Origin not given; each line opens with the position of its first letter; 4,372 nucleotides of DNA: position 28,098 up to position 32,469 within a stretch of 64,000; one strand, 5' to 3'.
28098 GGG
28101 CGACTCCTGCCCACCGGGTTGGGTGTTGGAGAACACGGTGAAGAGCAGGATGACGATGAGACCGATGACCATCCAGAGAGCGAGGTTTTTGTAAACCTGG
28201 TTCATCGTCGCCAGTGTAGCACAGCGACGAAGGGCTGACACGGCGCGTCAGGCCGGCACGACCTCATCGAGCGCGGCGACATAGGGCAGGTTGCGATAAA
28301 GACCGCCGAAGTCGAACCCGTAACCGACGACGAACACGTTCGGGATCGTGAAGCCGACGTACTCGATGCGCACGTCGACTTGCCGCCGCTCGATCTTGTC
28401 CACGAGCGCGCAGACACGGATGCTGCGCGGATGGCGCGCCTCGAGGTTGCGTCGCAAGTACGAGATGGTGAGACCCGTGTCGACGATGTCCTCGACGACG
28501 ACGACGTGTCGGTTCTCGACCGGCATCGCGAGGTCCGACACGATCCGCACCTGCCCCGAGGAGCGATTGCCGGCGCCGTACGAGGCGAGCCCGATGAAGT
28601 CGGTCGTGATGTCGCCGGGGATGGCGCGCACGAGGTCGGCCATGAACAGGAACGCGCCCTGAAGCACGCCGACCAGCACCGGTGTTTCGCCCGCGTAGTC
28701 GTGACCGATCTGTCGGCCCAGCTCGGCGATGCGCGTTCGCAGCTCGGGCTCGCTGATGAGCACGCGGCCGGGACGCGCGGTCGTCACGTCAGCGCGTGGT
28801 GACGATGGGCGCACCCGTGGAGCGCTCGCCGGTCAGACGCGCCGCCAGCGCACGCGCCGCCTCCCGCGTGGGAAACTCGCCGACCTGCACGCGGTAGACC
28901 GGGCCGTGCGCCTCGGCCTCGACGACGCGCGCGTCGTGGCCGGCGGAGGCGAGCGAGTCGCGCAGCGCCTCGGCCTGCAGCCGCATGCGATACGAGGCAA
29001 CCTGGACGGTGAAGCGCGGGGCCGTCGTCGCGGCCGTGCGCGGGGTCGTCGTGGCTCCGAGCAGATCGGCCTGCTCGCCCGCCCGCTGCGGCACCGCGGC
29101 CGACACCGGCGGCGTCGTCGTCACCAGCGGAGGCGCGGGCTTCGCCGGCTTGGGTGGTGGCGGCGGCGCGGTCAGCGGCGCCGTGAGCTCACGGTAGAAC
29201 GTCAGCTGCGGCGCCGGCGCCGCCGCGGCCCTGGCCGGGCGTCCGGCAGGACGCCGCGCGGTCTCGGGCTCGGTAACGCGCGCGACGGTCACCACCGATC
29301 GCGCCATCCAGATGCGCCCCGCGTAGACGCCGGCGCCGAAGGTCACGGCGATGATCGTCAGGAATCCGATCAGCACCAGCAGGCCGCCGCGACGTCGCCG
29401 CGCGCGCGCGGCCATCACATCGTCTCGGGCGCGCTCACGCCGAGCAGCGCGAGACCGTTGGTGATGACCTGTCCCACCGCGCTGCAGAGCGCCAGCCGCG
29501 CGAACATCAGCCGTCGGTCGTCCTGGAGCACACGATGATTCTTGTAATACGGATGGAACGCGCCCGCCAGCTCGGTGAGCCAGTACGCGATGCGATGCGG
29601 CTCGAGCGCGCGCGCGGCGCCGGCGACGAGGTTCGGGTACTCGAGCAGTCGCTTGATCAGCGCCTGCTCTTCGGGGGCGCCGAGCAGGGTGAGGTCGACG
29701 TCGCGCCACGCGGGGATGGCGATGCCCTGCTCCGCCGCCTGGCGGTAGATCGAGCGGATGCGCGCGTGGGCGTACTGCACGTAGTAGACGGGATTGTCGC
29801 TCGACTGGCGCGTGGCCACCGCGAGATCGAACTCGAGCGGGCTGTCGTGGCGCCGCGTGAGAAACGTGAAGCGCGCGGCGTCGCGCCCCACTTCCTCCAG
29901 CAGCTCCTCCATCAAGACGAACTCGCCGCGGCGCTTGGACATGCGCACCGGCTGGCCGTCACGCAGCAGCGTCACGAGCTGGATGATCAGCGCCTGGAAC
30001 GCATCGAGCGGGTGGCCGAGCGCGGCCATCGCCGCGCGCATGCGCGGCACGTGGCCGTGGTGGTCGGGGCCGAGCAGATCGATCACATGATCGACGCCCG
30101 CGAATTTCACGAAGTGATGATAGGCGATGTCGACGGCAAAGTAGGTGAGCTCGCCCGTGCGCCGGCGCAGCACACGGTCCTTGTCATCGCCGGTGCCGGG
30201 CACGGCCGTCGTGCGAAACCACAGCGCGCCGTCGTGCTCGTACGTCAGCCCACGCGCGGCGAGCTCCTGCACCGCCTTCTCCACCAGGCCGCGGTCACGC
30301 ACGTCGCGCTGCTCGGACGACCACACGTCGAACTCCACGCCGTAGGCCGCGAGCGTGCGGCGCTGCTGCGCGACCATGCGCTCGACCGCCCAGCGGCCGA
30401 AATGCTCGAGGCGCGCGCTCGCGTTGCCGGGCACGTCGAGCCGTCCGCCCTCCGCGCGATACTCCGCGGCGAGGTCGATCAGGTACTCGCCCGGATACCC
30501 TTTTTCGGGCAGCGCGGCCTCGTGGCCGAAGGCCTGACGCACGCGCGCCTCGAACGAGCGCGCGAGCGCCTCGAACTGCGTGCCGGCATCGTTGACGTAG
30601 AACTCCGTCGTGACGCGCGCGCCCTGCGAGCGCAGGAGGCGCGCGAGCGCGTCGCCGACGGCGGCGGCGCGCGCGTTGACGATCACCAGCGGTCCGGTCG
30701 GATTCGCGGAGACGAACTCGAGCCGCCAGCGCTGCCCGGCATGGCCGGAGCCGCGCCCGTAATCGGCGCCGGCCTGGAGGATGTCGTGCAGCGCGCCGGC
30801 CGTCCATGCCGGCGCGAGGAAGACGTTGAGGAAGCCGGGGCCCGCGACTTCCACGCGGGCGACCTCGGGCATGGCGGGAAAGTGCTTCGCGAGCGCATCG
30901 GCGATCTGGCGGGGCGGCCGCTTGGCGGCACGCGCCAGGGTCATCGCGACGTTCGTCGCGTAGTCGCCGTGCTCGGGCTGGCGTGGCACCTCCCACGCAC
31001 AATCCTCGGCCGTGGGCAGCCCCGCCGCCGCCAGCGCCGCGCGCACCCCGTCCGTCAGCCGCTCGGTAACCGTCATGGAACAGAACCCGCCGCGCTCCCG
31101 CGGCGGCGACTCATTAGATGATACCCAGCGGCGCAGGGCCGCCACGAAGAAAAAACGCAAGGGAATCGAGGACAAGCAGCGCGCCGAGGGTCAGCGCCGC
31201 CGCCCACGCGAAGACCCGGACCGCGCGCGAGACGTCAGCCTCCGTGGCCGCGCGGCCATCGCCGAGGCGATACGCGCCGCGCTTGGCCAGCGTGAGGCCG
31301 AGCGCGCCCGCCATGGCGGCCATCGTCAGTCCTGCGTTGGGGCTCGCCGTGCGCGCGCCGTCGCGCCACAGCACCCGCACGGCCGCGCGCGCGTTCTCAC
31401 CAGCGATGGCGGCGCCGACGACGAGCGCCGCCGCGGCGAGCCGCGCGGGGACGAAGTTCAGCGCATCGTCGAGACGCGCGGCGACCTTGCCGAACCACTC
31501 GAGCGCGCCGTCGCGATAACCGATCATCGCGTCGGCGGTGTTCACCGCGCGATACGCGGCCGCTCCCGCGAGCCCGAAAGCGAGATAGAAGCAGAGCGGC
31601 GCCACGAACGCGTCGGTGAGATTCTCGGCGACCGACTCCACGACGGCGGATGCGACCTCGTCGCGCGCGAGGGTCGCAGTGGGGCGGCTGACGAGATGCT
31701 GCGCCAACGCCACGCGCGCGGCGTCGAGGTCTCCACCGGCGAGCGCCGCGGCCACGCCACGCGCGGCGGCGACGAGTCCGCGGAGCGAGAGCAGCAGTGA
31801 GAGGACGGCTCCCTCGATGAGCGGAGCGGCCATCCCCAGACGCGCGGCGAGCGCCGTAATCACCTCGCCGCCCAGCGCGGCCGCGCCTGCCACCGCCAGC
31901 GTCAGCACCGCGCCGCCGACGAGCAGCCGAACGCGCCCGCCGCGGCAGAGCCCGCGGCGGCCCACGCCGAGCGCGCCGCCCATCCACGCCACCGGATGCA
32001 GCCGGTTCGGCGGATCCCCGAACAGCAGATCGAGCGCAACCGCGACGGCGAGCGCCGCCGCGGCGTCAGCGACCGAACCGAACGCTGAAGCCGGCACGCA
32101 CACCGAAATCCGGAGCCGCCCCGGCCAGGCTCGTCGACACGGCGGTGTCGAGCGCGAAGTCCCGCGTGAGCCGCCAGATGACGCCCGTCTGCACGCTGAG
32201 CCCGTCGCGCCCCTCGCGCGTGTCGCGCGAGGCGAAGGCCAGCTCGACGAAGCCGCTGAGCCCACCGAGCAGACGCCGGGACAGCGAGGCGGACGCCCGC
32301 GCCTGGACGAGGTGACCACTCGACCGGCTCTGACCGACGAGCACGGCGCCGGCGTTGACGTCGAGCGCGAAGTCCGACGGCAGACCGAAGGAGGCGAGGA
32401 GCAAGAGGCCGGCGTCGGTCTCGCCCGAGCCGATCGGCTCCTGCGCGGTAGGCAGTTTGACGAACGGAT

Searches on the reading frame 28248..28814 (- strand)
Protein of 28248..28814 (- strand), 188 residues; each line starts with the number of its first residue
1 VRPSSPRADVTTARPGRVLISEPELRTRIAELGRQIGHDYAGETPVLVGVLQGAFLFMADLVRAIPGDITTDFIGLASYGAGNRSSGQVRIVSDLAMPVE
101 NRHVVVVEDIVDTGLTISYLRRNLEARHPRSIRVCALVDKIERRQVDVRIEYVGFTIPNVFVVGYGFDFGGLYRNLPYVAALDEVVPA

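Call 8: search_protein_families(library=pfam, proteins=[window:28248-28814:-], max_evalue=0.001)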
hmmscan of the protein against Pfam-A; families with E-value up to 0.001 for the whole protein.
window:28248-28814:- (188 aa): 1 family
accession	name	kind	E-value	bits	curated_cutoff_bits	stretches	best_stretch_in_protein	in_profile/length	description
PF00156.33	Pribosyltran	-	3.4e-23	82.1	26.3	1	24-168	10-156/158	Phosphoribosyl transferase domain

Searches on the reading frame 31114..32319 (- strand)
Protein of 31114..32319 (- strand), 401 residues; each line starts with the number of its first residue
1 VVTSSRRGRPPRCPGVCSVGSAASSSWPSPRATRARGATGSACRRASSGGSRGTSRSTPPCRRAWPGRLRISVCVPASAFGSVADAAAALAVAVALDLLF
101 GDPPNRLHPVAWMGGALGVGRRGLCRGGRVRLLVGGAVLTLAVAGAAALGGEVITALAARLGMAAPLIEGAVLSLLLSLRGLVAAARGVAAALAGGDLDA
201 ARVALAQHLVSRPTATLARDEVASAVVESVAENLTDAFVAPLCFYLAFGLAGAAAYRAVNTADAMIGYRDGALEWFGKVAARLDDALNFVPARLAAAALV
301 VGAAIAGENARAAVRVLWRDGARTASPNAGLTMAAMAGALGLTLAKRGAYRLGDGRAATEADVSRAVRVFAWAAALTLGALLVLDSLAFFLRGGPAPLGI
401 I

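Call 8: search_protein_families(library=pfam, proteins=[window:31114-32319:-], max_evalue=0.001)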
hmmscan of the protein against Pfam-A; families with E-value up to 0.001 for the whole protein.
window:31114-32319:- (401 aa): 1 family
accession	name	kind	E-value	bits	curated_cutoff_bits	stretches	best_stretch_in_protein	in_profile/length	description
PF03186.18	CobD_Cbib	-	1.9e-75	254.2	34.4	1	90-368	1-280/282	CobD/Cbib protein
